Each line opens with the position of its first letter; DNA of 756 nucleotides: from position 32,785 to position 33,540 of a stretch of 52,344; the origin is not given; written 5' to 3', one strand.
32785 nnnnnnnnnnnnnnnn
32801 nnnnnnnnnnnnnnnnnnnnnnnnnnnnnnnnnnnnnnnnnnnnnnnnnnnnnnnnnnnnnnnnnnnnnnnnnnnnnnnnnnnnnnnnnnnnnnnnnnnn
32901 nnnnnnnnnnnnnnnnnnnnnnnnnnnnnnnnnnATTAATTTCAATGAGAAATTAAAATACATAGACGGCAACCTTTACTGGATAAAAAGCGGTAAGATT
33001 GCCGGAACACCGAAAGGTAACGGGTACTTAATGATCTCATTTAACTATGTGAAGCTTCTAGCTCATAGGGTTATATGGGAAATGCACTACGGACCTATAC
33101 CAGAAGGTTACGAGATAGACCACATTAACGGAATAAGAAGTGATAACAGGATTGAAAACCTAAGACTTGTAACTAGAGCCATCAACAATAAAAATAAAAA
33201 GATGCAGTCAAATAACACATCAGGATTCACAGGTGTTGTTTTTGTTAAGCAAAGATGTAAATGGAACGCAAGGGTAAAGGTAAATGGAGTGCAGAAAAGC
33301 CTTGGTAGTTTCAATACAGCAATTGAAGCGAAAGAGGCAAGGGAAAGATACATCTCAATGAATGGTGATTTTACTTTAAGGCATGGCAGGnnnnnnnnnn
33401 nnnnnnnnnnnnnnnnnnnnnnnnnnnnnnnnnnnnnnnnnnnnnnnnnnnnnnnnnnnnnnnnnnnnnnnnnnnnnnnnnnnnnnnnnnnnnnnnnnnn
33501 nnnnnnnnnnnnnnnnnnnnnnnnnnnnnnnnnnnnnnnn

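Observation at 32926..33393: HNH endonuclease whose conserved N-terminal segment lies upstream of its first ATG and overlaps the exonuclease gene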

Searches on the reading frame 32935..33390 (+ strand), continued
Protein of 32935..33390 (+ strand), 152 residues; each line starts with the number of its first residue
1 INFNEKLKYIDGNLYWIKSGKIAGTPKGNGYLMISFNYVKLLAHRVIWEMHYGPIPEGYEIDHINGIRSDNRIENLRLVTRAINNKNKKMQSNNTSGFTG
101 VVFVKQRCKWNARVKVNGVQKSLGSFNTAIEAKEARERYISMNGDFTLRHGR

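Call 37: fold_search(model_id=the predicted structure, library=pdb)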
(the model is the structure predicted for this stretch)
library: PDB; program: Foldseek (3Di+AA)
matches with E <= 10: 248; with E <= 0.001: 1
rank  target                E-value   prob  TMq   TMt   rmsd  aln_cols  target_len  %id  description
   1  1u3e_M                2.2e-04  1.00  0.45  0.40  11.0       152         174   22  DNA binding and cleavage by the HNH homing endonuclease I-HmuI (released 2004-08-31)
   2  9hqv_Yn               2.6e-02  0.75  0.31  0.24  15.6       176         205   16  Cryo-EM structure of the small subunit of the mitochondrial ribosome from Toxoplasma gondii (released 2025-06-11)
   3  9fi8_HR               3.7e-02  0.41  0.28  0.26  16.1       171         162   18  SSU(head) structure derived from the SSU sample of the mitoribosome from T. gondii. (released 2024-12-11)
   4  1gcc_A                8.6e-02  1.00  0.29  0.64   2.5        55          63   31  SOLUTION NMR STRUCTURE OF THE COMPLEX OF GCC-BOX BINDING DOMAIN OF ATERF1 AND GCC-BOX DNA, MINIMIZED AVERAGE STRUCTURE (released 1999-03-23)
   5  3igm_B                8.6e-02  0.95  0.20  0.45  14.0        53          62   23  A 2.2A crystal structure of the AP2 domain of PF14_0633 from P. falciparum, bound as a domain-swapped dimer to its cog (released 2009-11-10)
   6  7et5                  9.7e-02  1.00  0.30  0.44   2.3        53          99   23  Crystal structure of Arabidopsis TEM1 AP2 domain (released 2021-09-15)
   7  7et4_A                1.2e-01  1.00  0.27  0.40   1.3        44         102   25  Crystal structure of Arabidopsis TEM1 AP2 domain (released 2021-09-15)
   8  7et4_D                1.7e-01  1.00  0.31  0.44   3.3        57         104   21  Crystal structure of Arabidopsis TEM1 AP2 domain (released 2021-09-15)
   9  7et4_G                2.3e-01  0.99  0.30  0.45   3.4        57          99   21  Crystal structure of Arabidopsis TEM1 AP2 domain (released 2021-09-15)
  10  9g6k_LG               2.6e-01  0.94  0.25  0.26   2.8        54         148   17  LSU structure derived from the LSU sample of the mitoribosome from T. gondii. (released 2024-12-11)
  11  9i05_XH               3.0e-01  0.84  0.25  0.21   4.5        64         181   17  Cryo-EM structure of the large subunit of the mitochondrial ribosome from Toxoplasma gondii (released 2025-06-11)
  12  3igm_A                3.0e-01  0.75  0.20  0.49  15.8        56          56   21  A 2.2A crystal structure of the AP2 domain of PF14_0633 from P. falciparum, bound as a domain-swapped dimer to its cog (released 2009-11-10)
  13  7et4_J                3.5e-01  1.00  0.27  0.40   1.3        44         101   25  Crystal structure of Arabidopsis TEM1 AP2 domain (released 2021-09-15)
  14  9g6k_Lk               6.8e-01  0.11  0.22  0.19  13.5       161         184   15  LSU structure derived from the LSU sample of the mitoribosome from T. gondii. (released 2024-12-11)
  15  9i05_Xn               9.1e-01  0.14  0.24  0.20  15.8       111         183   14  Cryo-EM structure of the large subunit of the mitochondrial ribosome from Toxoplasma gondii (released 2025-06-11)
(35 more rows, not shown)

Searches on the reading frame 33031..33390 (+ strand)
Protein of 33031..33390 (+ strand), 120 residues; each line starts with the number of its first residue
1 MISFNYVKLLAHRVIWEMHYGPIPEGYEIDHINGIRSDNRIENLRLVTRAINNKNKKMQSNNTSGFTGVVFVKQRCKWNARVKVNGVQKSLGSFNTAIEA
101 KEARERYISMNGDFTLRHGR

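Call 18: find_encoding_contigs(protein=window:33031-33390:+, flank=3000, max_places=10)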
Protein window:33031-33390:+ (120 aa): 2 contigs read that carry it; 1 place shown.
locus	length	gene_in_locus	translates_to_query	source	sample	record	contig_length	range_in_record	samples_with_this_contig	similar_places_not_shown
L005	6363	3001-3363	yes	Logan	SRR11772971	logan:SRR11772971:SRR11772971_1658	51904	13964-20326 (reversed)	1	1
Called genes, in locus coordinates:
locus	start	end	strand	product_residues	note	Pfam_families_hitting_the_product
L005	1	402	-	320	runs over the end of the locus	PF20051:DUF6453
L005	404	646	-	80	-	PF24052:Phage_lipoprotein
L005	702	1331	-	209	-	PF09669:Phage_pRha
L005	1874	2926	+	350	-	PF12684:DUF3799 (weak)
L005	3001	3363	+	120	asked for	PF13392:HNH_3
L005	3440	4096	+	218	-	PF04404:ERF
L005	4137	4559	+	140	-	-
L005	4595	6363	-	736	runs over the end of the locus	-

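Call 38: list_cluster_members(proteins=[window:33031-33390:+, window:31904-32953:+])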
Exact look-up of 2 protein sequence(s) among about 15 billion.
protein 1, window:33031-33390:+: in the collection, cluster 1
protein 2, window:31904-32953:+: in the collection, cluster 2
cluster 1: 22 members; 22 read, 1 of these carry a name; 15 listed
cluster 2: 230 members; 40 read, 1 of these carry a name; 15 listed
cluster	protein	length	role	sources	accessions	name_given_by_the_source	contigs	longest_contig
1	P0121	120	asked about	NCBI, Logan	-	-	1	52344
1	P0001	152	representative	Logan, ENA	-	-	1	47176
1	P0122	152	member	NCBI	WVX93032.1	HNH nuclease [Escherichia phage BUCT-XGG-1]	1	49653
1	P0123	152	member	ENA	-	-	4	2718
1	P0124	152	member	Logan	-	-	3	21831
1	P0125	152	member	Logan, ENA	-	-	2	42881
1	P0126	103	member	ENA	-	-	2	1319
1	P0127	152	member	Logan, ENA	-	-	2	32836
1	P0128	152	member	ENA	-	-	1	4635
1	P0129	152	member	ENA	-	-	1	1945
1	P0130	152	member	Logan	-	-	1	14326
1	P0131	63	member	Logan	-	-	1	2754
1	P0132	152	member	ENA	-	-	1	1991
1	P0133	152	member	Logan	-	-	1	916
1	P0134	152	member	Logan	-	-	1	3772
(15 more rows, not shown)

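Call 40: find_encoding_contigs(protein=P0124, flank=6000, max_places=5)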
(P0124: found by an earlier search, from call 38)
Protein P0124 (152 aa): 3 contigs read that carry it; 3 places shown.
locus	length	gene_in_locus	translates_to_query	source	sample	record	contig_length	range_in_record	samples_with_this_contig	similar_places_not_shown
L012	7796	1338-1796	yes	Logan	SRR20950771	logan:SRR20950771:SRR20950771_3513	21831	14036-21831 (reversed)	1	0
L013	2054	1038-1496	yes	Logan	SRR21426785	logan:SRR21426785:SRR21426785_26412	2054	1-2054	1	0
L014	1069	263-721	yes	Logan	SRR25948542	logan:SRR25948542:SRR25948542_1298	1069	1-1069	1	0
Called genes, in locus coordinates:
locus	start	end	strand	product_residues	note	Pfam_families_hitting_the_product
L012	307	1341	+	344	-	PF12684:DUF3799 (weak)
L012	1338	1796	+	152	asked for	PF13392:HNH_3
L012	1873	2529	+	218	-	PF04404:ERF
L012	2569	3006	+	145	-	-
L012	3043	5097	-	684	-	PF13884:Peptidase_S74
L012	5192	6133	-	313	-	PF08273:Zn_Ribbon_Prim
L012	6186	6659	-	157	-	-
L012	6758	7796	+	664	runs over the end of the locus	PF00271:Helicase_C (weak)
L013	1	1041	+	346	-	?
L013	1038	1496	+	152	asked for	PF13392:HNH_3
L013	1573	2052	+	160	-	?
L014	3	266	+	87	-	?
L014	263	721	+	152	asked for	PF13392:HNH_3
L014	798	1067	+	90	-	?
